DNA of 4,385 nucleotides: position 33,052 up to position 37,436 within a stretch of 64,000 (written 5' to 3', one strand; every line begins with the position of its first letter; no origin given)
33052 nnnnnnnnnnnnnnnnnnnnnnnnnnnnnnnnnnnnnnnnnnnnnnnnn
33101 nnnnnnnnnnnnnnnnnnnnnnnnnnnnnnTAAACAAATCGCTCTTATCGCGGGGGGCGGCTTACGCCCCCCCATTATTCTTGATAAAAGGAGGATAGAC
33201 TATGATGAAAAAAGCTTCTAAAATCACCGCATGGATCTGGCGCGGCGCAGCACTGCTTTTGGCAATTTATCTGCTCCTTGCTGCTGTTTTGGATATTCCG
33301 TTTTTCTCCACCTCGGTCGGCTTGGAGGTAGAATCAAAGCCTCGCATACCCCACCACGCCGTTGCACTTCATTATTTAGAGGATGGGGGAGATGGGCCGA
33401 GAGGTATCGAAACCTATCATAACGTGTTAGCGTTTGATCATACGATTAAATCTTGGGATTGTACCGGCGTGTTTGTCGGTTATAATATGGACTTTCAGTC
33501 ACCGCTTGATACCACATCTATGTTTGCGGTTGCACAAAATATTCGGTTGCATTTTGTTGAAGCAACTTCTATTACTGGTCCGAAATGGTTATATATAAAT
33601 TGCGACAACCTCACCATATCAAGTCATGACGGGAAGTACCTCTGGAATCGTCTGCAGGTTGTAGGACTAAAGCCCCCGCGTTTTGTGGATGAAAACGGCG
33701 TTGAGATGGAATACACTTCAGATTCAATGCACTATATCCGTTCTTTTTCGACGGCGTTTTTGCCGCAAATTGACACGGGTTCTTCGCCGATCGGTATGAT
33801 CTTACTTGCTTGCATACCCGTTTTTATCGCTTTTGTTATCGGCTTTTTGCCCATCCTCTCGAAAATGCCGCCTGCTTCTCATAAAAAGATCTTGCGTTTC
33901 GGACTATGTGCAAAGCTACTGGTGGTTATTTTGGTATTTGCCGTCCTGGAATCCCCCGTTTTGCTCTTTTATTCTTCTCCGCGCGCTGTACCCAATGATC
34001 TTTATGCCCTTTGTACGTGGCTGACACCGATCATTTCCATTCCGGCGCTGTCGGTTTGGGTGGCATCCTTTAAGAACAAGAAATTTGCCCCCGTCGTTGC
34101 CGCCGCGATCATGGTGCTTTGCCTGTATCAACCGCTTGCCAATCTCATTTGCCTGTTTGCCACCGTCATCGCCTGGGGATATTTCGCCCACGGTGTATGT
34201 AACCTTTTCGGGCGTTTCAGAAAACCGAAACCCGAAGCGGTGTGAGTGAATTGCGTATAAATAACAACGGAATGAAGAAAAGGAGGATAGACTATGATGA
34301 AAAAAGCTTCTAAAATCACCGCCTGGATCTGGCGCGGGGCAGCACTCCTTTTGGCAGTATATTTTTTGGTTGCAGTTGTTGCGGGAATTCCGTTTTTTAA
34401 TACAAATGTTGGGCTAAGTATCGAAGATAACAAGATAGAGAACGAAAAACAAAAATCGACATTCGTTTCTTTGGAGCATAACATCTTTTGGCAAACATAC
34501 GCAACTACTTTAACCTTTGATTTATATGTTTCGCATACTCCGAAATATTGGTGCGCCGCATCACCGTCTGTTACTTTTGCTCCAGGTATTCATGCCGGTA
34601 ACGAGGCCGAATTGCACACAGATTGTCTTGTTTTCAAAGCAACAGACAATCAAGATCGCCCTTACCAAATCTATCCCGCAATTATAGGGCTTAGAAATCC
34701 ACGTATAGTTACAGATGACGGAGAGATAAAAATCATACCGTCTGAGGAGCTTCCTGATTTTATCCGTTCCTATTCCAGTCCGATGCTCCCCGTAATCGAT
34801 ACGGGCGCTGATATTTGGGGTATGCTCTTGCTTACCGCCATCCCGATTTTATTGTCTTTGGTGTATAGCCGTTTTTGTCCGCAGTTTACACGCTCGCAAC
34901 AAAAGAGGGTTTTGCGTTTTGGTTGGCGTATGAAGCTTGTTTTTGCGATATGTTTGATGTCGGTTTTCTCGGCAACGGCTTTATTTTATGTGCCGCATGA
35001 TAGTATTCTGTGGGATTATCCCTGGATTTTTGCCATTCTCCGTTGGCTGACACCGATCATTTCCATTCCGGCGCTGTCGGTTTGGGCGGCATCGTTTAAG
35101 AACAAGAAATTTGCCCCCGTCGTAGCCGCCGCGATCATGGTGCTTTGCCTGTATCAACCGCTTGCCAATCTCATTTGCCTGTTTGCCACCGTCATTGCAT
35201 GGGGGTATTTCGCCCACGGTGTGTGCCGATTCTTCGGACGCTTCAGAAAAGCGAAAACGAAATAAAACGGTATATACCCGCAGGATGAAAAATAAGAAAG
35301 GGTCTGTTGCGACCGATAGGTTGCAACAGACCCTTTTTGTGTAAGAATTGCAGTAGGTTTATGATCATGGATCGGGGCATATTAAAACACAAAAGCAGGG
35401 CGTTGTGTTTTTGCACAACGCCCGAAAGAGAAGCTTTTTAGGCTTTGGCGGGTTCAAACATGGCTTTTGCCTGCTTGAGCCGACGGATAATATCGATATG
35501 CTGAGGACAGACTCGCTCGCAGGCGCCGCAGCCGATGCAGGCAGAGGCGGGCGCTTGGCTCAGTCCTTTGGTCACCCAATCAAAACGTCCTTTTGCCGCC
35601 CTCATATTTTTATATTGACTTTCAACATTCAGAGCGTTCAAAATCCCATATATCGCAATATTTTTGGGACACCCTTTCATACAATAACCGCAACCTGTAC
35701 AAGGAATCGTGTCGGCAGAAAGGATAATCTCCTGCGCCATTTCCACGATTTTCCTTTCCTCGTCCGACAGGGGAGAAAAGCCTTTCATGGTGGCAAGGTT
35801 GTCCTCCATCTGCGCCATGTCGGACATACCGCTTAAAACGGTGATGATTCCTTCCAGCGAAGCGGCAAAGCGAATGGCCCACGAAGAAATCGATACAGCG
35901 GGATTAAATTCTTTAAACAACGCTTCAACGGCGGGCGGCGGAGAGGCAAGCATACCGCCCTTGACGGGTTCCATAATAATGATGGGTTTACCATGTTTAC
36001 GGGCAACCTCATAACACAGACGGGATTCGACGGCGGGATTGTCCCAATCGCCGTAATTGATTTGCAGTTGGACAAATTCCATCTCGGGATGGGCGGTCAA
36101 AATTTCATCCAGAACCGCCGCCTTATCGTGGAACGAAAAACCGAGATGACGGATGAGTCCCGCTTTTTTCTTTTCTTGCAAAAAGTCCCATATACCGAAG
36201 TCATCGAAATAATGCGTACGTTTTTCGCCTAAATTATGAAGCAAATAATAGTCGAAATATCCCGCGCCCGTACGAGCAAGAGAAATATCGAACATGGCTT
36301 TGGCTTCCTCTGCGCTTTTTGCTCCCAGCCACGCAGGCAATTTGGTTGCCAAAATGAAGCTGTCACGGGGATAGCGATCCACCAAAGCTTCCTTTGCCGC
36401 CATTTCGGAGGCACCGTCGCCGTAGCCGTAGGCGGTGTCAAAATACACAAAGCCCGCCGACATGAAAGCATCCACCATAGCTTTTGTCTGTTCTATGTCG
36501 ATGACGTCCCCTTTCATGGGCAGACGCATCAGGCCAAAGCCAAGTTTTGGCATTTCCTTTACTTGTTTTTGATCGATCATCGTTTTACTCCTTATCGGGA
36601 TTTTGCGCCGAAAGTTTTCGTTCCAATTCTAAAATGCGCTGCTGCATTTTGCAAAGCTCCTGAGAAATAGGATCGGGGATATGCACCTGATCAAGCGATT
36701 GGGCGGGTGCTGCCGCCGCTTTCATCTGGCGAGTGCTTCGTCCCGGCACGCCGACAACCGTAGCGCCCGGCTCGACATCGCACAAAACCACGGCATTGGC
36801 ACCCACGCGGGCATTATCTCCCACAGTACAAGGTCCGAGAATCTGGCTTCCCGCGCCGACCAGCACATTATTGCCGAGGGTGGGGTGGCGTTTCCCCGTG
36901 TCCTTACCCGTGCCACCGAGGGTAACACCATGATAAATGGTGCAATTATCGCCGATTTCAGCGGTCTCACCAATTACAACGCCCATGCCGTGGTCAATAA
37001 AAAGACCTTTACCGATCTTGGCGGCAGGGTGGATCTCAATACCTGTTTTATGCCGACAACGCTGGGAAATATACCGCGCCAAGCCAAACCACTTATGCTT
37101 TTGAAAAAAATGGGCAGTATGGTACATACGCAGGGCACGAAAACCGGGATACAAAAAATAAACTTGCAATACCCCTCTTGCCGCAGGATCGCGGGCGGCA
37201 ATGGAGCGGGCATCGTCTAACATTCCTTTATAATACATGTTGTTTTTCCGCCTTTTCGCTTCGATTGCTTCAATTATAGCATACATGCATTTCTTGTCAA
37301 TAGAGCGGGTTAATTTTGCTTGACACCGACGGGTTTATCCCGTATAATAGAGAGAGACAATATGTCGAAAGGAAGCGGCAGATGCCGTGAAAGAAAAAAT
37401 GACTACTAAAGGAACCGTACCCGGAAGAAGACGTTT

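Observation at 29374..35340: Uncharacterised cassette: Sec-secreted 1193-aa lectin/peptidase-like mosaic protein followed by tandem polytopic membrane proteins with hypervariable ectodomains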

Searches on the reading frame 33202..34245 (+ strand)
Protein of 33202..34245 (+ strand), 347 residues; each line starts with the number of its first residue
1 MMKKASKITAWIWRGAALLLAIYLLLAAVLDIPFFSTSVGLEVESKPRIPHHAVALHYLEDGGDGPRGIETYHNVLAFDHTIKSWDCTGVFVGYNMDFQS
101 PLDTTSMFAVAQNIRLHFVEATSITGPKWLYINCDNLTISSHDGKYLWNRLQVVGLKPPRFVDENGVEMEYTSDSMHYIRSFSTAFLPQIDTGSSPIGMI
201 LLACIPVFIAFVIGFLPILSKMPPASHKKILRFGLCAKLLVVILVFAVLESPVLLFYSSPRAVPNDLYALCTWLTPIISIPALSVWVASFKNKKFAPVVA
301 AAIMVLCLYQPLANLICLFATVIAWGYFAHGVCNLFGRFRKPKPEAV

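Call 3: search_protein_families(library=pfam, proteins=[window:33202-34245:+], max_evalue=1)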
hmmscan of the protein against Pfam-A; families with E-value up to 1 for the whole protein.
window:33202-34245:+ (347 aa): 2 families
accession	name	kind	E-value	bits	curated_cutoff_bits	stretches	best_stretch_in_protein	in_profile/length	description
PF22372.1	BA_2335-like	-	0.14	12.6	27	1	217-243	2-28/59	BA_2335-like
PF07790.16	Pilin_N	-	0.95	10.8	25.2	0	15-47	8-38/78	Archaeal Type IV pilin, N-terminal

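Call 4: search_protein_families(library=ncbifam, proteins=[window:33202-34245:+], max_evalue=1)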
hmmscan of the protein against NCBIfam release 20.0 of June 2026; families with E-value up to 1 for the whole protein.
window:33202-34245:+ (347 aa): 0 families

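Call 94: search_protein_families(library=padloc, proteins=[window:33202-34245:+], max_evalue=0.01)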
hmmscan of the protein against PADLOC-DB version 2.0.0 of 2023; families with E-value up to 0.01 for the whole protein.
window:33202-34245:+ (347 aa): 0 families

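Call 95: search_protein_families(library=phrogs, proteins=[window:33202-34245:+], max_evalue=0.01)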
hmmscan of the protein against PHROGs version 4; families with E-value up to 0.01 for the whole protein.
window:33202-34245:+ (347 aa): 0 families

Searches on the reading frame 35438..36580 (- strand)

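Call 88: search_protein_families(library=pfam, proteins=[window:35438-36580:-], max_evalue=0.001)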
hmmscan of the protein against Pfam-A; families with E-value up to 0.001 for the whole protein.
window:35438-36580:- (380 aa): 16 families
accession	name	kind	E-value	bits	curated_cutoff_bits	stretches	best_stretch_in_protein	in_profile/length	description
PF00248.27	Aldo_ket_red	-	2.2e-43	148.8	24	1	12-280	1-287/291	Aldo/keto reductase family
PF13187.11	Fer4_9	-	1.6e-10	41.3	27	1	294-361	2-50/52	4Fe-4S dicluster domain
PF13183.11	Fer4_8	-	1.2e-09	39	27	1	293-362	4-68/68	4Fe-4S dicluster domain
PF13534.11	Fer4_17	-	1.6e-09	38.6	22.2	1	294-363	2-61/61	4Fe-4S dicluster domain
PF13237.11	Fer4_10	-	7.2e-09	35.9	25.5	1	289-359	4-53/53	4Fe-4S dicluster domain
PF13746.11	Fer4_18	-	1.7e-07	31.8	27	1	341-368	54-81/114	4Fe-4S dicluster domain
PF00037.32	Fer4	-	1.7e-07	31.2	21.1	1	346-360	6-20/24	4Fe-4S binding domain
PF12837.12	Fer4_6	-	2.4e-07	30.8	25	1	346-359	7-20/24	4Fe-4S binding domain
PF13484.11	Fer4_16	-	4.5e-07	31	30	1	294-360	2-65/66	4Fe-4S double cluster binding domain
PF17179.9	Fer4_22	-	5.9e-07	30.7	27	0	339-362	72-95/95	4Fe-4S dicluster domain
PF12838.12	Fer4_7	-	6.4e-07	30.2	27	1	294-361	2-51/52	4Fe-4S dicluster domain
PF14697.11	Fer4_21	-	8.1e-07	29.5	35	0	346-360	39-53/59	4Fe-4S dicluster domain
PF12797.12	Fer4_2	-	1.1e-06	28.6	24.5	0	345-359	7-21/22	4Fe-4S binding domain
PF12798.12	Fer4_3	-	3.7e-06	27.8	27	0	348-361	1-14/15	4Fe-4S binding domain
PF12800.12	Fer4_4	-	0.00021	21.8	24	0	346-359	2-15/17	4Fe-4S binding domain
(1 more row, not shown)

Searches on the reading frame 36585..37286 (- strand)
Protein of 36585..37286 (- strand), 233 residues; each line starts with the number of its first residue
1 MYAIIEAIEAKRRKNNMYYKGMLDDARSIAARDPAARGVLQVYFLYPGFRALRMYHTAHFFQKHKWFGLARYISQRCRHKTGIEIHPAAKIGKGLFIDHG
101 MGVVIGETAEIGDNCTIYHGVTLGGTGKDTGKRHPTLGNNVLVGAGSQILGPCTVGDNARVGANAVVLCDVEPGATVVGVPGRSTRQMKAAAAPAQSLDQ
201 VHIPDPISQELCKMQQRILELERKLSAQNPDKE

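Call 88: search_protein_families(library=pfam, proteins=[window:36585-37286:-], max_evalue=0.001)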
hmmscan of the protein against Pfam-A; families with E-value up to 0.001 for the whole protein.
window:36585-37286:- (233 aa): 3 families
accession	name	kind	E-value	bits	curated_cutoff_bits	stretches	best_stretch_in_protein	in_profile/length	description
PF00132.30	Hexapep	-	9.5e-17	60.3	27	2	134-167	1-34/36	Bacterial transferase hexapeptide (six repeats)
PF14602.12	Hexapep_2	-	2.8e-07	30.6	27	1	137-168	4-33/34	Hexapeptide repeat of succinyl-transferase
PF25084.1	LbH_EIF2B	-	0.0002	21.8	54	1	72-166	5-104/105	EIF2B subunit epsilon LbH domain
